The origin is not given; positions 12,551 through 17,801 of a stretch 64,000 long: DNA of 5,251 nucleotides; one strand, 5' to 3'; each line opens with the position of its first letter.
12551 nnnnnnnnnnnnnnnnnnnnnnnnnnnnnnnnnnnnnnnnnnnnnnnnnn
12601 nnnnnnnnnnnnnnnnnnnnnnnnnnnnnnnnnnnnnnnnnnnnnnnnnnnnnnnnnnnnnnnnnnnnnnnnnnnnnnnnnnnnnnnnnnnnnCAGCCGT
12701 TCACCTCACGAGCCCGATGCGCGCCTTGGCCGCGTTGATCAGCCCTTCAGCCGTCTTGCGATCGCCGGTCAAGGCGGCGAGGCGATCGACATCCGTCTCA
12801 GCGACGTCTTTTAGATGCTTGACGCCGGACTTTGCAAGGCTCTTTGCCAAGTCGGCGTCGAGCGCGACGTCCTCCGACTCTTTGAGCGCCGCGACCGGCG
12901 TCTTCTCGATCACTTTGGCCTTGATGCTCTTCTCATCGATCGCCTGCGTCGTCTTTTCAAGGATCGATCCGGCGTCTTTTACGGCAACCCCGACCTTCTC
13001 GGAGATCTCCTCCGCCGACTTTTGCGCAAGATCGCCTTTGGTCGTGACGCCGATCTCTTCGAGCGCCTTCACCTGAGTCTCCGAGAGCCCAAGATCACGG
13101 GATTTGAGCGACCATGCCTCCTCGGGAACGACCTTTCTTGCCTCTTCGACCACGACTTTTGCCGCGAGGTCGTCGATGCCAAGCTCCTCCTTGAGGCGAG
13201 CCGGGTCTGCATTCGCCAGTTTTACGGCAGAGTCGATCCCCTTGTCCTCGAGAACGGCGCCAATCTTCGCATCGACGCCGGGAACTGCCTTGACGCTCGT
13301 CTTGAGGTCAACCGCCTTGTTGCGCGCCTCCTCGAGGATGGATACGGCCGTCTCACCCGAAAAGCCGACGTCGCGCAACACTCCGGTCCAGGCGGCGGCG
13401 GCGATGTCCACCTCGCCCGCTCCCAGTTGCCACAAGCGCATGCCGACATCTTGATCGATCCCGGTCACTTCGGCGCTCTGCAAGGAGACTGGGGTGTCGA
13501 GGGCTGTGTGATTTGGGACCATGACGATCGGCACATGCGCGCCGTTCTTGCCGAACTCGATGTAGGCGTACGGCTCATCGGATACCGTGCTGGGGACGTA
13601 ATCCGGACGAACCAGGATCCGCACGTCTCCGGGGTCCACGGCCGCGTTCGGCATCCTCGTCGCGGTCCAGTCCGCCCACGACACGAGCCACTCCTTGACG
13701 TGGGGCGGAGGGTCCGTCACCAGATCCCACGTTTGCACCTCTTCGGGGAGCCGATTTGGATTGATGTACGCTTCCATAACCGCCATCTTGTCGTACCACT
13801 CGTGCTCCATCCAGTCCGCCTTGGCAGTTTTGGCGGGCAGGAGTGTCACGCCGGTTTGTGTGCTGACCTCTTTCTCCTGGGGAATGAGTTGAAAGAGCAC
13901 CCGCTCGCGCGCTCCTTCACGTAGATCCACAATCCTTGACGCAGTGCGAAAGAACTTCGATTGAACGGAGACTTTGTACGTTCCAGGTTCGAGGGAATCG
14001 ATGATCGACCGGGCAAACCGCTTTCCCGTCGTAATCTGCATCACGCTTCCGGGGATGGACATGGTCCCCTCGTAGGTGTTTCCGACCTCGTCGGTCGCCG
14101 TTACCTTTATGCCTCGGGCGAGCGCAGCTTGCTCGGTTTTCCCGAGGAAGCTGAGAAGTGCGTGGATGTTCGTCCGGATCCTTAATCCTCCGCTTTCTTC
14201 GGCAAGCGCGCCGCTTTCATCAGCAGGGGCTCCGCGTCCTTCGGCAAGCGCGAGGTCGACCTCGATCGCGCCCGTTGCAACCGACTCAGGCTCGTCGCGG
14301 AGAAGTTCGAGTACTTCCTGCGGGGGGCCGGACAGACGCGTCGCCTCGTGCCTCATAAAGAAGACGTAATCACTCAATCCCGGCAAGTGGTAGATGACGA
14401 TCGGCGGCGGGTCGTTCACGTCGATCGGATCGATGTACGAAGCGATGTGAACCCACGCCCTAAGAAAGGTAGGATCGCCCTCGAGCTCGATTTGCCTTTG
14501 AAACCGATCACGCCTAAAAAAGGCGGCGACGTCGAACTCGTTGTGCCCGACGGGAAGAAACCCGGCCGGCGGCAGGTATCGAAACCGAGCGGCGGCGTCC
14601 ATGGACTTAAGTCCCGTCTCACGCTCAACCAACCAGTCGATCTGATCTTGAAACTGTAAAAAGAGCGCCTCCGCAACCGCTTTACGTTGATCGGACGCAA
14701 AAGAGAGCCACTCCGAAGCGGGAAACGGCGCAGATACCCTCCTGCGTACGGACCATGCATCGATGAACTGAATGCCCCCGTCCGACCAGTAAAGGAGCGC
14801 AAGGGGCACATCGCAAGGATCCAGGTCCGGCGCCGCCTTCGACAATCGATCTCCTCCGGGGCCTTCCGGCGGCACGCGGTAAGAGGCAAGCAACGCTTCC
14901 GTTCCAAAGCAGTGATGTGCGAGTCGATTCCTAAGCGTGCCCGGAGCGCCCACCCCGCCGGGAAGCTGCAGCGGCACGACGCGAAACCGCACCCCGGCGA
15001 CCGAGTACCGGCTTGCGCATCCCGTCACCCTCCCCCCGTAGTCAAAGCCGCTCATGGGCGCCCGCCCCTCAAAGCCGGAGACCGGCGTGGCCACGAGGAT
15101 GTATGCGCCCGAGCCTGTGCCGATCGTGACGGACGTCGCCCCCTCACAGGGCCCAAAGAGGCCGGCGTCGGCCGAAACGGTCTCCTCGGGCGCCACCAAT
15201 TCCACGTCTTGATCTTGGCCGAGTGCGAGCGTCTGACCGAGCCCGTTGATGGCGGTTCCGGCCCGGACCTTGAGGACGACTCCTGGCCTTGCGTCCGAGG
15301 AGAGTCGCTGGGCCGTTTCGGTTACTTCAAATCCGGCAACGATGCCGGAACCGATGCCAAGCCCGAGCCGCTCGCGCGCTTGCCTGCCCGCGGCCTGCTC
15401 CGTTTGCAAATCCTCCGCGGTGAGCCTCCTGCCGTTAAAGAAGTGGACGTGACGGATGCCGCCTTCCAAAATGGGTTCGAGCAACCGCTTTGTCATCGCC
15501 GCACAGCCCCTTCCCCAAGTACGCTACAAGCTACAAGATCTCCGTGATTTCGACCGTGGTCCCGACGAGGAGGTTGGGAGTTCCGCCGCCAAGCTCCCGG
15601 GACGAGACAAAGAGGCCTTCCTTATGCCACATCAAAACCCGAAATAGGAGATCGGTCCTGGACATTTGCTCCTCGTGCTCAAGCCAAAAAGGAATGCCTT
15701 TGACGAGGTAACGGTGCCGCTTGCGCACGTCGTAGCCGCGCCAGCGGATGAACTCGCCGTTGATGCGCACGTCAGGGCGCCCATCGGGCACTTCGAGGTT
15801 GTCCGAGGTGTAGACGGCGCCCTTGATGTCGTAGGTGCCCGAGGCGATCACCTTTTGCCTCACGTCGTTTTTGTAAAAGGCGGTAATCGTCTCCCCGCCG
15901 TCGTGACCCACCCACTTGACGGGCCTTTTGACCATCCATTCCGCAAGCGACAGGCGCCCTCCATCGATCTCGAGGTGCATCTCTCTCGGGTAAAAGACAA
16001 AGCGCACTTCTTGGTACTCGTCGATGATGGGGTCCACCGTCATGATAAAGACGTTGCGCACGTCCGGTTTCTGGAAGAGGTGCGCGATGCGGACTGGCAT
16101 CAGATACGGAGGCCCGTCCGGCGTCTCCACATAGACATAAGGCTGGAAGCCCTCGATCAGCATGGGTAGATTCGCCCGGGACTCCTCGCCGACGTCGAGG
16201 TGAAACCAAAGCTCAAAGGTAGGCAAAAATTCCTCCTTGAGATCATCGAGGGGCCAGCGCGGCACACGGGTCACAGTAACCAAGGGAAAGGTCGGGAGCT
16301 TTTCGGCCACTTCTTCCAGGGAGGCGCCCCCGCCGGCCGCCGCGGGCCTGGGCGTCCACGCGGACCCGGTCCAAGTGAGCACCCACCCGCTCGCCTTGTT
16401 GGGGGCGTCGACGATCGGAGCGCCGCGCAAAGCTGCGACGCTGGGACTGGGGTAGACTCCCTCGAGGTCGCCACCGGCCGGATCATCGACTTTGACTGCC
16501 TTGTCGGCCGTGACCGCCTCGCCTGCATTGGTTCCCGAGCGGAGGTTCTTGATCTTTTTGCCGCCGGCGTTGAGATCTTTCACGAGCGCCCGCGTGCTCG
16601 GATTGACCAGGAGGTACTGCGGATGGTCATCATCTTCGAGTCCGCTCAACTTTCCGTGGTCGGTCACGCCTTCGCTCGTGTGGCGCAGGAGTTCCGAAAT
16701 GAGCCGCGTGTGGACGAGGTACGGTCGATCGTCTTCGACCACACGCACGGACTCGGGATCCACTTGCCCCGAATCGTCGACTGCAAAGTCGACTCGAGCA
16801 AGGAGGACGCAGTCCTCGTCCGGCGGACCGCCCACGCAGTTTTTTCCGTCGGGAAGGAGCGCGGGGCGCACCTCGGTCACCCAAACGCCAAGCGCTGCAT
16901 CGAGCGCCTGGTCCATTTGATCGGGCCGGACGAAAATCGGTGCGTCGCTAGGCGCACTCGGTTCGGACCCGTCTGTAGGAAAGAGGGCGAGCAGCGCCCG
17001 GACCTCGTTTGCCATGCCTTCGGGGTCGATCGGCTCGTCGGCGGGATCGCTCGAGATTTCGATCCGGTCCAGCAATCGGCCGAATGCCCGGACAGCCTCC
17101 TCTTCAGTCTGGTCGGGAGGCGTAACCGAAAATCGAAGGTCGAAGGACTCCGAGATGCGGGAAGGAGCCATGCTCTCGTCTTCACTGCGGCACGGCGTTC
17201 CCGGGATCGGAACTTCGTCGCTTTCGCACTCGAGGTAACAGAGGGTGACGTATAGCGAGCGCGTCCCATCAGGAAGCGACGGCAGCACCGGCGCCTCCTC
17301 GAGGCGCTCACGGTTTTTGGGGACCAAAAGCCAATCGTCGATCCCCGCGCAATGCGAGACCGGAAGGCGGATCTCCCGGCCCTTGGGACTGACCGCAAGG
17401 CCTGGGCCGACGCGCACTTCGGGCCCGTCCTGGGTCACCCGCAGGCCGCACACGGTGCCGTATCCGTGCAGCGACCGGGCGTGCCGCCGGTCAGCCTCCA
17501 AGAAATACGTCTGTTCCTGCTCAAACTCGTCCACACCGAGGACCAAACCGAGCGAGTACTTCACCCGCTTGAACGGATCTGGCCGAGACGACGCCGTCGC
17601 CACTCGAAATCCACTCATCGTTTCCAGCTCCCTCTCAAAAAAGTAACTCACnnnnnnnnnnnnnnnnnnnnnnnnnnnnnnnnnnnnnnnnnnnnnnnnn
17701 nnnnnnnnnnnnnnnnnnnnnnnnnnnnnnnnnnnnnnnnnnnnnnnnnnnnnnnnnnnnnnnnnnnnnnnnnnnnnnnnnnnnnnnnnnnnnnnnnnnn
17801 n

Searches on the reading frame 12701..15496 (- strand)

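Call 6: search_protein_families(library=pfam, proteins=[window:12701-15496:-], max_evalue=0.01)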
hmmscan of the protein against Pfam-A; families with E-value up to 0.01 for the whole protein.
window:12701-15496:- (931 aa): 4 families
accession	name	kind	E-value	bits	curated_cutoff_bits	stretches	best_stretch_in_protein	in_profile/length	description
PF14520.12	HHH_5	-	9.9e-09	36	27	1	883-924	14-56/57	Helix-hairpin-helix domain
PF21794.3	RAD51D_N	-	6e-05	23.6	27.3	0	803-841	11-49/60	RAD51D, N-terminal domain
PF14229.12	DUF4332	-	0.00014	22.5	23.2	0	737-773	57-93/122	Domain of unknown function (DUF4332)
PF21999.2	IMS_HHH_1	-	0.0077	17.1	27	0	737-773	2-38/53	DNA polymerase-iota, thumb domain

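Call 8: search_protein_families(library=ncbifam, proteins=[window:12701-15496:-], max_evalue=0.01)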
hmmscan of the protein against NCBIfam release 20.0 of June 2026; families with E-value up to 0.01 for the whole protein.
window:12701-15496:- (931 aa): 11 families
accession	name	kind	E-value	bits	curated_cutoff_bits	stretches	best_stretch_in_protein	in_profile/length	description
NF003301.0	PRK04301.1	equivalog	5.6e-08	32.3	259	1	733-790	5-62/316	DNA repair and recombination protein RadA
NF011532.0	PRK14973.1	equivalog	9.6e-08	30.3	930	1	742-915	753-922/936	DNA topoisomerase I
TIGR01954.1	nusA_Cterm_rpt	equivalog_domain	2.5e-05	24.2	48.15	1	879-925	1-48/50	transcription termination factor NusA, C-terminal duplication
NF002848.0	PRK03103.1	subfamily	4.9e-05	22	381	1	728-864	126-246/410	DNA polymerase IV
NF002492.0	PRK01810.1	equivalog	0.00027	19.8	399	0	789-866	176-250/412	DNA polymerase IV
NF053767.1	CIS13_fam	equivalog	0.00045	19.6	370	1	18-104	8-90/392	CIS13 family contractile injection system protein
NF053768.1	CIS12_fam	equivalog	0.0035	16.1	860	0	711-772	335-396/715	CIS12 family contractile injection system protein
NF002751.0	PRK02794.1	equivalog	0.0037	16.2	371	0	719-794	197-274/425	DNA polymerase IV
NF002883.0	PRK03352.1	equivalog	0.0051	16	330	0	711-873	155-325/347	DNA polymerase IV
TIGR02236.1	recomb_radA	equivalog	0.0077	15.6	361.15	0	735-790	2-57/311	DNA repair and recombination protein RadA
NF006789.0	PRK09294.1-3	equivalog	0.009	14.9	873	0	454-525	303-371/410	acyltransferase PapA5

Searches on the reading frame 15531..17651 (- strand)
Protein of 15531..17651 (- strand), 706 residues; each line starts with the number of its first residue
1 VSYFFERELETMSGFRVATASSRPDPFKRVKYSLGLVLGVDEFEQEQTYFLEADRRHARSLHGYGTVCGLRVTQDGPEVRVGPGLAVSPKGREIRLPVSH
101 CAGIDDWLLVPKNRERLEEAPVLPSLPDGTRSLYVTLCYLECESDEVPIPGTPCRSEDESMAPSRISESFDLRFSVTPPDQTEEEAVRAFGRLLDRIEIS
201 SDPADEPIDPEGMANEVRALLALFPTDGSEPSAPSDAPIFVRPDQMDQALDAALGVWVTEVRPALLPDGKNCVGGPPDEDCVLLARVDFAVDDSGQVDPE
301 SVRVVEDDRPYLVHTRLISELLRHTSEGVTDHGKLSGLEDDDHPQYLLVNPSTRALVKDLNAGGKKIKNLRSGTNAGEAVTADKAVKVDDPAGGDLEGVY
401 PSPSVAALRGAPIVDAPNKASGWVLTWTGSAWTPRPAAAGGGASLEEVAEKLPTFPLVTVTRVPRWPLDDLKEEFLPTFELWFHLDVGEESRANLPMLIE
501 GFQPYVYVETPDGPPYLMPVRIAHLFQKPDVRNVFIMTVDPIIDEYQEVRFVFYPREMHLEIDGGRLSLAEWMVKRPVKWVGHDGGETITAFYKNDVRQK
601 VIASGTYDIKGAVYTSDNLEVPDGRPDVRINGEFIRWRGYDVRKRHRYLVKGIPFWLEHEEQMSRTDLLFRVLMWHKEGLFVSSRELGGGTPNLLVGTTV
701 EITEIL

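Call 6: search_protein_families(library=pfam, proteins=[window:15531-17651:-], max_evalue=0.01)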
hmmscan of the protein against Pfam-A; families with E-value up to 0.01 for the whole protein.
window:15531-17651:- (706 aa): 0 families

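Call 8: search_protein_families(library=ncbifam, proteins=[window:15531-17651:-], max_evalue=0.01)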
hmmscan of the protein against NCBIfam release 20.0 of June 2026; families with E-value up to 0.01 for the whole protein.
window:15531-17651:- (706 aa): 1 family
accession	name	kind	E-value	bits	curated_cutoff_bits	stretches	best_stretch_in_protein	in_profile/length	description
NF053767.1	CIS13_fam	equivalog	1.9e-12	47.2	370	2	27-94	4-76/392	CIS13 family contractile injection system protein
